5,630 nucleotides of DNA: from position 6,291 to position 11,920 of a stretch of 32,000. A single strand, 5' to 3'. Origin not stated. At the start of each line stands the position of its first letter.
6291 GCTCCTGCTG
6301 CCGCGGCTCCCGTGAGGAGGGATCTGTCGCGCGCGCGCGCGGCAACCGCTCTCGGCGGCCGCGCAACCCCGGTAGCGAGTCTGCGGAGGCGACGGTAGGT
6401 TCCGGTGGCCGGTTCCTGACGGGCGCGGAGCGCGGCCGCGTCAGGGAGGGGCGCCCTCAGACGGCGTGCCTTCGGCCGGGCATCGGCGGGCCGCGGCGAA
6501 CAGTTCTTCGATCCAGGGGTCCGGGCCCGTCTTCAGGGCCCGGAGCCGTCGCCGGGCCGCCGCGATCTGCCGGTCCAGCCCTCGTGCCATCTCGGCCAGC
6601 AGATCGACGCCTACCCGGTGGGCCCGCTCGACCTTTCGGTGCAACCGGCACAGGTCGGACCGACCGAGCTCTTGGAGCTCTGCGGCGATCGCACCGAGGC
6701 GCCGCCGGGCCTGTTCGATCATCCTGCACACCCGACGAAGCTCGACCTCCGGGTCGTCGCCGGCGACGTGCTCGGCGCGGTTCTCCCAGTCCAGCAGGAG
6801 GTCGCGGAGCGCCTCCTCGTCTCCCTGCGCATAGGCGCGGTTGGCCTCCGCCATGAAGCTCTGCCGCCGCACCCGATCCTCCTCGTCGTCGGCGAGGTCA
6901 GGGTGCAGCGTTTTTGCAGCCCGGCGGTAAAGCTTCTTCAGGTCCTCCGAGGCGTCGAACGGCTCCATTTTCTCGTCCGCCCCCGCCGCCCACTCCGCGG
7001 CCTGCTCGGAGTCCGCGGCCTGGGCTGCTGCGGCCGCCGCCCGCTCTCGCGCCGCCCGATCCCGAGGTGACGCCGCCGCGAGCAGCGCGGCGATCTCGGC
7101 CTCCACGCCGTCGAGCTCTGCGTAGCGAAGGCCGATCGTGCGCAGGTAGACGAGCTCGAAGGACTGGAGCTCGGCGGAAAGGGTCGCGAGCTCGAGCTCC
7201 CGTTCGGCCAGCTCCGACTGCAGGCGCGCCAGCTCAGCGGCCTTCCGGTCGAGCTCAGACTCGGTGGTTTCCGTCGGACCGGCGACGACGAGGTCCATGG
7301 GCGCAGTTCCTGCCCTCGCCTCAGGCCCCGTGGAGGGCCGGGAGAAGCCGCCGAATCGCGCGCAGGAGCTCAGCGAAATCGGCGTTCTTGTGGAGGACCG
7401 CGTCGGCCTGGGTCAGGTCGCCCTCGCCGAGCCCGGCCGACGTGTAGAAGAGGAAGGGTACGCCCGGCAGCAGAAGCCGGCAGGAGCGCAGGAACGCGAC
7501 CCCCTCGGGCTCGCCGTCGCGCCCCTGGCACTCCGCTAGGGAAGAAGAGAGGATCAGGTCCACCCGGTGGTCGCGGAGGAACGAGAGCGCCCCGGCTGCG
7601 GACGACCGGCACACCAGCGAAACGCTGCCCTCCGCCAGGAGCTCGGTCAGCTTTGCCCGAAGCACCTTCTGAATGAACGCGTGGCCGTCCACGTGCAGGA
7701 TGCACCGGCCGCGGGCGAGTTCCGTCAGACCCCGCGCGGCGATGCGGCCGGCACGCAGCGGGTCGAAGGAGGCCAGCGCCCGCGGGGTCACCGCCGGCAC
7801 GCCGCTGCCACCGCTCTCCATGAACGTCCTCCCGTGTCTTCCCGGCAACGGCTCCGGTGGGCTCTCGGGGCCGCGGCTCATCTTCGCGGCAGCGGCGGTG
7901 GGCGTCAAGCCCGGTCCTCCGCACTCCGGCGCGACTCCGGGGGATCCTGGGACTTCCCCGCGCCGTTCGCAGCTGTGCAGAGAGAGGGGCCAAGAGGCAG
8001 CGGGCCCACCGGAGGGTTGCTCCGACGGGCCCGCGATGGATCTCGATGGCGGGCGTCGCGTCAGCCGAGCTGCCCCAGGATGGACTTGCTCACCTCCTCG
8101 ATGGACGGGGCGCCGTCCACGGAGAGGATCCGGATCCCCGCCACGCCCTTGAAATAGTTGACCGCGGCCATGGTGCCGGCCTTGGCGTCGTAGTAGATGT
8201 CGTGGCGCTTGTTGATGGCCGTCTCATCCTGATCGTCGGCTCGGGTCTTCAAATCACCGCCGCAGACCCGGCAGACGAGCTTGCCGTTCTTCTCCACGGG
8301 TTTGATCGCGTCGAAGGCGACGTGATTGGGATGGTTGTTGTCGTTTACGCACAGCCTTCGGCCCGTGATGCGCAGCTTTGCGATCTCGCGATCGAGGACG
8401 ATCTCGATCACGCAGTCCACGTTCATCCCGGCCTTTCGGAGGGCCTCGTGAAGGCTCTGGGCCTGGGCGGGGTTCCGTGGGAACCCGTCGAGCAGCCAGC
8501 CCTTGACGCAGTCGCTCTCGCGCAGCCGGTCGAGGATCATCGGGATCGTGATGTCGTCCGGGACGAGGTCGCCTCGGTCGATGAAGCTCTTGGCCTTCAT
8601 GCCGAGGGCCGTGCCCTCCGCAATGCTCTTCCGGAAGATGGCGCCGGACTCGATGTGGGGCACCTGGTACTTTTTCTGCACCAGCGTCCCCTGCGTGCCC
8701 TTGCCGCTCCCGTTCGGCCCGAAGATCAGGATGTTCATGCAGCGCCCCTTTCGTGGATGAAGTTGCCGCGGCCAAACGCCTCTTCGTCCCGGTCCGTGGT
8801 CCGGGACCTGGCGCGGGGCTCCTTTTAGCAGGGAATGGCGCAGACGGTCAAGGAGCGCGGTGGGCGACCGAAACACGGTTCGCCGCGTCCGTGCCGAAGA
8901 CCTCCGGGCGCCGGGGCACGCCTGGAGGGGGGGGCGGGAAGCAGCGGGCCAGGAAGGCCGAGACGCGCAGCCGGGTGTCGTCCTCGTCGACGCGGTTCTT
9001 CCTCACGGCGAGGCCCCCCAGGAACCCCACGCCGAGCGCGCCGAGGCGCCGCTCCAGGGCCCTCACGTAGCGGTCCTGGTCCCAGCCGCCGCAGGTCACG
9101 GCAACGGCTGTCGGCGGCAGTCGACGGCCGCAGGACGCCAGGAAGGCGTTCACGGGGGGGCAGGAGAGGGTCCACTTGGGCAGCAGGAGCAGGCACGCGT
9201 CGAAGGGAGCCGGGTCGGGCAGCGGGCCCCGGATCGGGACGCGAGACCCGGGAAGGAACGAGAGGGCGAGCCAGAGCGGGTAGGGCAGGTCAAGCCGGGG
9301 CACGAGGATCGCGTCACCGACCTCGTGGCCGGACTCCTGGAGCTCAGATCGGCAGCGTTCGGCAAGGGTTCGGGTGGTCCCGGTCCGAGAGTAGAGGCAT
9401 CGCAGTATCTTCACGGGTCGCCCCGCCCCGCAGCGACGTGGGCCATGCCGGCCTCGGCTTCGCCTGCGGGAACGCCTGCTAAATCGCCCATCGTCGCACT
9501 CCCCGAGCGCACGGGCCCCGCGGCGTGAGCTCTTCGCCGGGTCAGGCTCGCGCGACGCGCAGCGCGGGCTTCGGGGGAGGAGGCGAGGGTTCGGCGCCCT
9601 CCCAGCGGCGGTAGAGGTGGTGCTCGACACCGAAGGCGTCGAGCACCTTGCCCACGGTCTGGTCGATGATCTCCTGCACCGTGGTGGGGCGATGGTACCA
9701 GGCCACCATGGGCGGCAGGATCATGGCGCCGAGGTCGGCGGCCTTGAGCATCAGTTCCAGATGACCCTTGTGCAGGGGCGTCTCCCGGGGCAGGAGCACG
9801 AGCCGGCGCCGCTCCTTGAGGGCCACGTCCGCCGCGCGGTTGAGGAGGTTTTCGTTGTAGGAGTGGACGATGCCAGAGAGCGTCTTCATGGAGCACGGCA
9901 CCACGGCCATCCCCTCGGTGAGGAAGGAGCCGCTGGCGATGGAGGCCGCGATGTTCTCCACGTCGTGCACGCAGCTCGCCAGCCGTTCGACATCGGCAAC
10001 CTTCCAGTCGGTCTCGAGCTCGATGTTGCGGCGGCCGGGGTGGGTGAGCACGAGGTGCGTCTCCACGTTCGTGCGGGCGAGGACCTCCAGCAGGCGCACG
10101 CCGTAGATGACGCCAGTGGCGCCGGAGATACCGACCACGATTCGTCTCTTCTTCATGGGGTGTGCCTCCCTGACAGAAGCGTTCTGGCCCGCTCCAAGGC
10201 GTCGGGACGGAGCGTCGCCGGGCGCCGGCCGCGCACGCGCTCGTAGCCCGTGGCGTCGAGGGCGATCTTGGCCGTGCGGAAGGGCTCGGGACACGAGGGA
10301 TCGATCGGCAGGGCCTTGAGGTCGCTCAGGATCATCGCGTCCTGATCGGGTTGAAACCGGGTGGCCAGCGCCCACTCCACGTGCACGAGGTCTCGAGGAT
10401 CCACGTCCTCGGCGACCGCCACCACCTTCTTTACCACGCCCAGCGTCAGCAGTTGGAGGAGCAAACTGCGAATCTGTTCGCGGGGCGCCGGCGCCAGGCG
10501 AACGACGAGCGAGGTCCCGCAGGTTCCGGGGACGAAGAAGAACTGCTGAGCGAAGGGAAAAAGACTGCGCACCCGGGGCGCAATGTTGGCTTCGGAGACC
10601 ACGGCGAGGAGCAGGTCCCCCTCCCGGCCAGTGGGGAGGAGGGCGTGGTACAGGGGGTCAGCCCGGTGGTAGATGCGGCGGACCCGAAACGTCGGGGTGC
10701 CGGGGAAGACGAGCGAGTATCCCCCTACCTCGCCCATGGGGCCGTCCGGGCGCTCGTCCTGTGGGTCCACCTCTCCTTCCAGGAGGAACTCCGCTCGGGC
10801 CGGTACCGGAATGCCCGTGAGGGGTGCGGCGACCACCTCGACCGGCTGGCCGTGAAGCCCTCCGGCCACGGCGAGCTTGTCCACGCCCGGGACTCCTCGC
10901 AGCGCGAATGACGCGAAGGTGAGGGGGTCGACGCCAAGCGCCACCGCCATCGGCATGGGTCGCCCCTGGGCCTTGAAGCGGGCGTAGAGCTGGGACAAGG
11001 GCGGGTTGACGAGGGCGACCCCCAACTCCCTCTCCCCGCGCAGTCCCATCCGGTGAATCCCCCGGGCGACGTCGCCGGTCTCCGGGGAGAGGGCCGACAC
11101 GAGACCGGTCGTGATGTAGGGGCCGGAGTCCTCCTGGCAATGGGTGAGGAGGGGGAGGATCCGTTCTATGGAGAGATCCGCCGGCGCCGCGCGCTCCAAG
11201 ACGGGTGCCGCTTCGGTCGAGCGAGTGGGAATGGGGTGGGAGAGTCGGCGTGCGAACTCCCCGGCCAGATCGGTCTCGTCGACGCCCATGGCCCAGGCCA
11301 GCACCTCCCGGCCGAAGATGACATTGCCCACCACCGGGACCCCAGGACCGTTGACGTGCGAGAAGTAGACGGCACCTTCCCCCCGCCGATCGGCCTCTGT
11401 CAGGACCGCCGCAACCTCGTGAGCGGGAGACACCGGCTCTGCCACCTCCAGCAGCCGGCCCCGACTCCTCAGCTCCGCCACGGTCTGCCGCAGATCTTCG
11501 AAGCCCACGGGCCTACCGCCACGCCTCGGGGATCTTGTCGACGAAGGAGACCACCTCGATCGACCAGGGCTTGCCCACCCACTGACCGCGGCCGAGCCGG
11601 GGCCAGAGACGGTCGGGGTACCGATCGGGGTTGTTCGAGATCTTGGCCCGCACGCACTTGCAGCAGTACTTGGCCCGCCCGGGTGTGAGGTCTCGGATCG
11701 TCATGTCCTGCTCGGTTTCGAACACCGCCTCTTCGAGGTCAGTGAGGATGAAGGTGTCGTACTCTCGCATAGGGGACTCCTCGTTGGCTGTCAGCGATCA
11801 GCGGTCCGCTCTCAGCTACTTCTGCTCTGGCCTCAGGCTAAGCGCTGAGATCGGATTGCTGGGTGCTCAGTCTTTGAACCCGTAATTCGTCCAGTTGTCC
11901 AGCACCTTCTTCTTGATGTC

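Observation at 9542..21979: Phenylphosphate-carboxylase-type quartet (ppcBCAD order) plus UbiD/UbiX, wired to a GntR-TRAP-CoA ligase-BASS operon with no phenylphosphate synthase in view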

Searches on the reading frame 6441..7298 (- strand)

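Call 7: search_protein_families(library=pfam, proteins=[window:6441-7298:-], max_evalue=0.001)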
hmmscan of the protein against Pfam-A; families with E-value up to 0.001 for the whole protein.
window:6441-7298:- (285 aa): 1 family
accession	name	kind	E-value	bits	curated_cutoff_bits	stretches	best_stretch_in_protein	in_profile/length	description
PF00226.36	DnaJ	-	0.00072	20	27.8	0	117-156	14-50/63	DnaJ domain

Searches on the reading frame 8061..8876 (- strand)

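Call 7: search_protein_families(library=pfam, proteins=[window:8061-8876:-], max_evalue=0.001)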
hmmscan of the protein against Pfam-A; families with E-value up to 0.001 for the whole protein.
window:8061-8876:- (271 aa): 2 families
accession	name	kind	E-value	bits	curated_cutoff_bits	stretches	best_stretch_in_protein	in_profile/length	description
PF00406.28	ADK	-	9.2e-40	136.7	26.8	1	51-242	1-146/151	Adenylate kinase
PF13207.12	AAA_17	-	5.8e-19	69.2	27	1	52-169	1-119/136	AAA domain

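Call 30: search_protein_families(library=ncbifam, proteins=[window:8061-8876:-], max_evalue=0.001)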
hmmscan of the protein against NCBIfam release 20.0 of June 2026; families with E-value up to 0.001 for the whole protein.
window:8061-8876:- (271 aa): 21 families
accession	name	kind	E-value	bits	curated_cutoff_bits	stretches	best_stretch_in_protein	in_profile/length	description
NF011102.0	PRK14529.1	equivalog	2.7e-111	370.6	331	1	47-270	1-222/223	adenylate kinase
NF001380.0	PRK00279.1-2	equivalog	1.1e-59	201.5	251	1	47-268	1-210/216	adenylate kinase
NF001381.0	PRK00279.1-3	equivalog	6.6e-49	166.2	187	1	47-270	1-185/188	adenylate kinase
TIGR01351.1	adk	subfamily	2.4e-48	164.6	168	1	48-267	1-208/212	adenylate kinase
NF001379.0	PRK00279.1-1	equivalog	6.3e-46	156.4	268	1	47-270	1-215/216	adenylate kinase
NF001387.0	PRK00279.2-5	equivalog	3.9e-41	141.1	373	1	47-266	1-206/224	adenylate kinase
NF002700.0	PRK02496.1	equivalog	2.2e-40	138.3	262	1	48-170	3-125/184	adenylate kinase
NF011101.0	PRK14528.1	equivalog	5.9e-40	137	195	1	48-174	3-129/187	adenylate kinase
NF001382.0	PRK00279.1-4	equivalog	2.4e-35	122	334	1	47-264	1-202/212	adenylate kinase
NF011099.0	PRK14526.1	equivalog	2.7e-35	121.9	223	1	47-267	1-204/211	adenylate kinase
NF011105.0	PRK14532.1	equivalog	6.6e-33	113.8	162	1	47-173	1-127/189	adenylate kinase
NF001385.0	PRK00279.2-3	equivalog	1e-32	113.5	315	1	49-268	7-209/213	adenylate kinase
NF010381.0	PRK13808.1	equivalog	1.8e-32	113.1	426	1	47-162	1-116/335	adenylate kinase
NF011100.0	PRK14527.1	equivalog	5.8e-31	107.6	154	1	49-269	9-189/191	adenylate kinase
NF011103.0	PRK14530.1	equivalog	2.2e-30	105.9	294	1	48-266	5-207/215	adenylate kinase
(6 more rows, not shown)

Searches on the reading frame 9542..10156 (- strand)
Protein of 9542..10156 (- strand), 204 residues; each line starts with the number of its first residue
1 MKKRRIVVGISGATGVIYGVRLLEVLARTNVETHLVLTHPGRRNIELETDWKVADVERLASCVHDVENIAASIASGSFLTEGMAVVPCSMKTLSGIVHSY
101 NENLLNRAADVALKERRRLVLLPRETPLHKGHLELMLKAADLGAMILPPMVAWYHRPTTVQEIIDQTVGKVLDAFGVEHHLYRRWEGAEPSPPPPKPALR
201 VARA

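Call 4: search_protein_families(library=ncbifam, proteins=[window:9542-10156:-], max_evalue=0.001)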
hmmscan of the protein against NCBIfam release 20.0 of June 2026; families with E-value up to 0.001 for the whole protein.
window:9542-10156:- (204 aa): 4 families
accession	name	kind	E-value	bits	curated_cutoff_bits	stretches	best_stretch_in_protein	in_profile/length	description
NF004685.0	PRK06029.1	subfamily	4.5e-79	264.9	188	1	4-187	2-186/187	UbiX family flavin prenyltransferase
NF041206.1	VdcB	exception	1.7e-73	246.2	290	1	5-187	1-184/184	non-oxidative hydroxyarylic acid decarboxylases subunit B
TIGR00421.1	ubiX_pad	subfamily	7.9e-71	237.5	108.9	1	5-185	1-181/181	UbiX family flavin prenyltransferase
NF041218.1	BagM_FevK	exception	1.8e-65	220.4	420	1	5-192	2-189/215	bagremycin/ferroverdin biosynthesis UbiX family decarboxylase BagM/FevK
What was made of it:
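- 9542..10156 (-): UbiX flavin prenyltransferase (204 aa), which makes the prFMN cofactor. NF004685 scores 264.9 bits against a cut-off of 188 (call 4).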

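Call 5: search_protein_families(library=pfam, proteins=[window:9542-10156:-], max_evalue=0.001)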
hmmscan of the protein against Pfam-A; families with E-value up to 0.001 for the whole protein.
window:9542-10156:- (204 aa): 1 family
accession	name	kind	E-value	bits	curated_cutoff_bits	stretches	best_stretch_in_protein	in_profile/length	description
PF02441.25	Flavoprotein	-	5.2e-40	137.1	22.7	1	5-174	2-161/162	Flavoprotein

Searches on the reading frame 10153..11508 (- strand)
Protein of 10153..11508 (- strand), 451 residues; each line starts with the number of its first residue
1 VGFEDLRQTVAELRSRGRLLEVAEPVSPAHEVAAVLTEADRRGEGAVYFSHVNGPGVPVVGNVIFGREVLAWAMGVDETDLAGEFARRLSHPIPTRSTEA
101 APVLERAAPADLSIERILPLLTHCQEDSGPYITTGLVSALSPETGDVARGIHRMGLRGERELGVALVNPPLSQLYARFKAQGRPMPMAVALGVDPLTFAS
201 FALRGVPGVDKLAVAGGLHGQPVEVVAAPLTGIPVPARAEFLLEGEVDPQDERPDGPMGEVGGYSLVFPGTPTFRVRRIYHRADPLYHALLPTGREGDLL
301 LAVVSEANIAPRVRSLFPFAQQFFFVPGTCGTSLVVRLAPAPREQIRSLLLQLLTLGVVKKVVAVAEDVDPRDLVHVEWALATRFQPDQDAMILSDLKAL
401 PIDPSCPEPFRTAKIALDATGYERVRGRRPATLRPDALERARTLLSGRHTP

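Call 4: search_protein_families(library=ncbifam, proteins=[window:10153-11508:-], max_evalue=0.001)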
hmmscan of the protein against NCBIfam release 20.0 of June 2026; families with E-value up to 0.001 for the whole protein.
window:10153-11508:- (451 aa): 7 families
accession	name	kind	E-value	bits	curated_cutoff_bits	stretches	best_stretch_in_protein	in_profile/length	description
TIGR00148.1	TIGR00148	subfamily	3.3e-73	246.8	244.85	1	6-420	1-436/438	UbiD family decarboxylase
NF041204.1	VdcC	exception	1.5e-62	211.6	650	1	4-423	2-439/467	non-oxidative hydroxyarylic acid decarboxylases subunit C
TIGR03701.1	mena_SCO4490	equivalog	3e-44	151.5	495.9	2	96-395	110-415/433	menaquinone biosynthesis decarboxylase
NF008175.0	PRK10922.1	equivalog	2e-36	125.5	788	2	93-421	120-457/497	4-hydroxy-3-polyprenylbenzoate decarboxylase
TIGR02724.1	phenyl_P_beta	equivalog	8.2e-33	113.5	468.95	1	46-419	43-439/472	phenylphosphate carboxylase subunit beta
NF041219.1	BagN_FevL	exception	3.3e-21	75.4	1000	1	3-303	17-335/502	bagremycin/ferroverdin biosynthesis UbiD family decarboxylase BagN/FevL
TIGR02723.1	phenyl_P_alpha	equivalog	2.4e-10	39.7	564.6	1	110-283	123-297/485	phenylphosphate carboxylase subunit alpha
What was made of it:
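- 10153..11508 (-): Third UbiD-family protein (451 aa), counterpart of the UbiD-like ORF8 of the Thauera phenol cluster. TIGR00148 UbiD-family model scores 246.8 bits against a cut-off of 244.85 (call 4).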

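Call 5: search_protein_families(library=pfam, proteins=[window:10153-11508:-], max_evalue=0.001)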
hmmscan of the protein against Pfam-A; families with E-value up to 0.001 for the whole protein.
window:10153-11508:- (451 aa): 3 families
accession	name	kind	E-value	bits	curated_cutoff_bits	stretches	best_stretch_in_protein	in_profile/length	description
PF01977.22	UbiD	-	5.9e-49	166.5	23.3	1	99-292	6-203/206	3-octaprenyl-4-hydroxybenzoate carboxy-lyase Rift-related domain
PF20696.2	UbiD_C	-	8.4e-20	71.5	24.2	1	300-419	3-127/127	3-octaprenyl-4-hydroxybenzoate carboxy-lyase C-terminal domain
PF20695.2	UbiD_N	-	1.2e-16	61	24.3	1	11-89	2-78/78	3-octaprenyl-4-hydroxybenzoate carboxy-lyase N-terminal domain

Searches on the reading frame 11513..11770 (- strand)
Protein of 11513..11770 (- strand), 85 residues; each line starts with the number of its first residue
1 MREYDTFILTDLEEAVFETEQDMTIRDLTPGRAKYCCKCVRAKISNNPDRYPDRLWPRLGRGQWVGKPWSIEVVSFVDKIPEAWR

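Call 4: search_protein_families(library=ncbifam, proteins=[window:11513-11770:-], max_evalue=0.001)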
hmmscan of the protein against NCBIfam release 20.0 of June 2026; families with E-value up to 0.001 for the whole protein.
window:11513-11770:- (85 aa): 1 family
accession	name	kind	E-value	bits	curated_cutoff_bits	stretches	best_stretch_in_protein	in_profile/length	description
TIGR02725.1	phenyl_P_gamma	equivalog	8.6e-15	54.5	135.55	1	1-82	1-81/84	phenylphosphate carboxylase subunit gamma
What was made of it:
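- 11513..11770 (-): Small gamma subunit (85 aa). TIGR02725 scores 54.5 bits, below its cut-off of 135.55 (call 4).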

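Call 5: search_protein_families(library=pfam, proteins=[window:11513-11770:-], max_evalue=0.001)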
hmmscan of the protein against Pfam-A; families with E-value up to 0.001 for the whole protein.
window:11513-11770:- (85 aa): 1 family
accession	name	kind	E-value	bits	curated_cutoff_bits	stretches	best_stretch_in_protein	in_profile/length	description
PF09662.15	Phenyl_P_gamma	-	3.7e-15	56.3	25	1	5-82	4-80/83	Phenylphosphate carboxylase gamma subunit (Phenyl_P_gamma)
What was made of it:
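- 11513..11770 (-): Pfam PF09662 Phenyl_P_gamma scores 56.3 bits against a cut-off of 25 (call 5).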
